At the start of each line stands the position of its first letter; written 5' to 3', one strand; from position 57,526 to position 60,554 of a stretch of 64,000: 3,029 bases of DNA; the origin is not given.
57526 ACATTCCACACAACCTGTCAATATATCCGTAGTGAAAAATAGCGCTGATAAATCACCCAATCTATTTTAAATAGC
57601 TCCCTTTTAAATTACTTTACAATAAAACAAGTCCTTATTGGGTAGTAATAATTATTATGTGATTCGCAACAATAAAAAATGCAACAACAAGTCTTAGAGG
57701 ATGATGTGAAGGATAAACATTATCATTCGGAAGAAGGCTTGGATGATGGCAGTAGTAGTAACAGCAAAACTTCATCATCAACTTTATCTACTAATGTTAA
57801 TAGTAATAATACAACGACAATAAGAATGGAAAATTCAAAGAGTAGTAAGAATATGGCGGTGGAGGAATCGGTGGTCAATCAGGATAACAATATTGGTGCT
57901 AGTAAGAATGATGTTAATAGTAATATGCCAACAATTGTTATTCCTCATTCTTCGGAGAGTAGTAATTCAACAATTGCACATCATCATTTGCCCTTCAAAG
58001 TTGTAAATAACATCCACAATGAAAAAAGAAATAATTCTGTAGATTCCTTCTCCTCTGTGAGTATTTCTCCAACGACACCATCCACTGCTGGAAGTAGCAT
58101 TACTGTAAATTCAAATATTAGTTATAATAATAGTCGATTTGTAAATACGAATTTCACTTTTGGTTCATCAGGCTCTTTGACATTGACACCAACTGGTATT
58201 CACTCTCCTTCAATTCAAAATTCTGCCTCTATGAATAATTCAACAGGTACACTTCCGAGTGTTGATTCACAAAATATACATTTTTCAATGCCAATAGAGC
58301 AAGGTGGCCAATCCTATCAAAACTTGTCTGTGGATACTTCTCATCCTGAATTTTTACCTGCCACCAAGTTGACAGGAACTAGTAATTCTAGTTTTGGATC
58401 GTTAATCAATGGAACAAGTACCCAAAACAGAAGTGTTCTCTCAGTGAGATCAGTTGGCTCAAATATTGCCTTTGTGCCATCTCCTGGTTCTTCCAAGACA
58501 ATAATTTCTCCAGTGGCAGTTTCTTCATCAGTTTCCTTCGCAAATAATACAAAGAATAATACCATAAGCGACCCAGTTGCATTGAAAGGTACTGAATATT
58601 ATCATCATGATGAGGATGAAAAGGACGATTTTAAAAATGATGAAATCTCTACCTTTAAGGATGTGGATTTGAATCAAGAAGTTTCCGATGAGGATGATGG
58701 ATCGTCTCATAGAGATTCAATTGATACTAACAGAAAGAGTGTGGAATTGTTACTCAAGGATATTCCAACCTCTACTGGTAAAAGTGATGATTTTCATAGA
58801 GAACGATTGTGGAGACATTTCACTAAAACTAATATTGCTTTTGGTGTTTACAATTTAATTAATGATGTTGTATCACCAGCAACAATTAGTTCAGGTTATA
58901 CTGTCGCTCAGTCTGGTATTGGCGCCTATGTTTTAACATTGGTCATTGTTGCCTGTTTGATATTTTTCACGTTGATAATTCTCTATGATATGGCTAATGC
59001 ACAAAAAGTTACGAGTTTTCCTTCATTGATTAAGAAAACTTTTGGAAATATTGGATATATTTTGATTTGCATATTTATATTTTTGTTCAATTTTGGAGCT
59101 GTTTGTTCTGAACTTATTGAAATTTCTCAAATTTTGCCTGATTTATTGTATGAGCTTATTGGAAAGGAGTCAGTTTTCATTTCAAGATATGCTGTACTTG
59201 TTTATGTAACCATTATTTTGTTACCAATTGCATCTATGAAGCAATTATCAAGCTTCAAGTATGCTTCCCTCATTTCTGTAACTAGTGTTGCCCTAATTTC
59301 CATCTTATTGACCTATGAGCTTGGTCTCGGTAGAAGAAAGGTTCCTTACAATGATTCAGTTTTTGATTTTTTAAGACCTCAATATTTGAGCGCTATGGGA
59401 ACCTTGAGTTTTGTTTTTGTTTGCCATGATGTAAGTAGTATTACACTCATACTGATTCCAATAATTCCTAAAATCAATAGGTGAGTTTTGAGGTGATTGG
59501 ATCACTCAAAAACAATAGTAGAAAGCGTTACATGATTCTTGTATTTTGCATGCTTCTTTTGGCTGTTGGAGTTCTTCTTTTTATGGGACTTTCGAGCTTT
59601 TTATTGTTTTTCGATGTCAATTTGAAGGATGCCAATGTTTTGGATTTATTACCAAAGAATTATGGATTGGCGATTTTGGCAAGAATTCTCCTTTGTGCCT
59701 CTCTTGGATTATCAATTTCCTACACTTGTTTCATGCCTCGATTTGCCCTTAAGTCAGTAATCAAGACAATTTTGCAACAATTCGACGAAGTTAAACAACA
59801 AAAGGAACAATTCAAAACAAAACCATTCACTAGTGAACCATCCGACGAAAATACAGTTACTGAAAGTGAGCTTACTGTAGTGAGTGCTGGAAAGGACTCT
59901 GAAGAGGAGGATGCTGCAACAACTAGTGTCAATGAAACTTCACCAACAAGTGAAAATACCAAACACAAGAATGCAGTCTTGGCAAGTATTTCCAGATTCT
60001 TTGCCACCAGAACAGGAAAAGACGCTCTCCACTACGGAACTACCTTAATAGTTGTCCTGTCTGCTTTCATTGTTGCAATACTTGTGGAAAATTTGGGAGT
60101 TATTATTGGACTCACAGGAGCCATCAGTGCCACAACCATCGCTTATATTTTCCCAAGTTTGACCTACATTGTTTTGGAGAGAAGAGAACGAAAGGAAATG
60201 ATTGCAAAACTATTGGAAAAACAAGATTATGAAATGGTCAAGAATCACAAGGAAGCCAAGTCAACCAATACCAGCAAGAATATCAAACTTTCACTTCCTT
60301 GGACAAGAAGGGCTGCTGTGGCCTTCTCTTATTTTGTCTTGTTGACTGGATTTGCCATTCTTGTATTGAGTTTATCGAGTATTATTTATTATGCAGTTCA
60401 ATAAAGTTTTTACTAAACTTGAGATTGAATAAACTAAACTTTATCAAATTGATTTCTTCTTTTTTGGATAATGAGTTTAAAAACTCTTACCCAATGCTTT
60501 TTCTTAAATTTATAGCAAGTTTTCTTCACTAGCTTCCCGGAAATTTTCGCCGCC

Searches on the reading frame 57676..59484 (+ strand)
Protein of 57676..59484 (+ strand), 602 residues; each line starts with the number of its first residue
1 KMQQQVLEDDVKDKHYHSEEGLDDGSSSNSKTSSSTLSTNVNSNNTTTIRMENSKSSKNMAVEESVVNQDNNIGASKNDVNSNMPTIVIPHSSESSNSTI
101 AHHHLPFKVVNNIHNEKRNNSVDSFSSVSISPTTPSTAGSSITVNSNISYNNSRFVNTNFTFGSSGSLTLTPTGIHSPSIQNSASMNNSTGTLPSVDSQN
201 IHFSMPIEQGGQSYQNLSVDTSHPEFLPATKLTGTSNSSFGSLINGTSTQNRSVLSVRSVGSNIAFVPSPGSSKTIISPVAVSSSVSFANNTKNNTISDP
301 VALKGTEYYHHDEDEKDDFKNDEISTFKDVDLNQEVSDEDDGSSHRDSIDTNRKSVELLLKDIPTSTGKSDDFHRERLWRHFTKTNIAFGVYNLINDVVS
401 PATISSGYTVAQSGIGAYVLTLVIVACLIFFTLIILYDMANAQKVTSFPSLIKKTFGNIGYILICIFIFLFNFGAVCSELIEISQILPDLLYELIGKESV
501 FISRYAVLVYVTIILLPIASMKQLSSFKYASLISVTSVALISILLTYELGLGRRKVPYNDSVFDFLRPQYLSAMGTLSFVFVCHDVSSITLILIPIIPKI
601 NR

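Call 8: search_protein_families(library=pfam, max_evalue=0.001, proteins=[window:57676-59484:+])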
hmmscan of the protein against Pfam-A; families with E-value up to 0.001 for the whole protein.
window:57676-59484:+ (602 aa): 1 family
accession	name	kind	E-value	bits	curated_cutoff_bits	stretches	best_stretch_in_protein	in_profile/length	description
PF01490.24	Aa_trans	-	9.6e-16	57.9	25.6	1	388-586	6-211/410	Transmembrane amino acid transporter protein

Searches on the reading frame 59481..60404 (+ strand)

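Call 55: search_protein_families(library=pfam, max_evalue=0.001, proteins=[window:59481-60404:+])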
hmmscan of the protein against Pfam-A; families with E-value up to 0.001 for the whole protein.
window:59481-60404:+ (307 aa): 1 family
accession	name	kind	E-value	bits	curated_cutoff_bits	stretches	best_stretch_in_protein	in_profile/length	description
PF01490.24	Aa_trans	-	3.1e-16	59.5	25.6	1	2-240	212-380/410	Transmembrane amino acid transporter protein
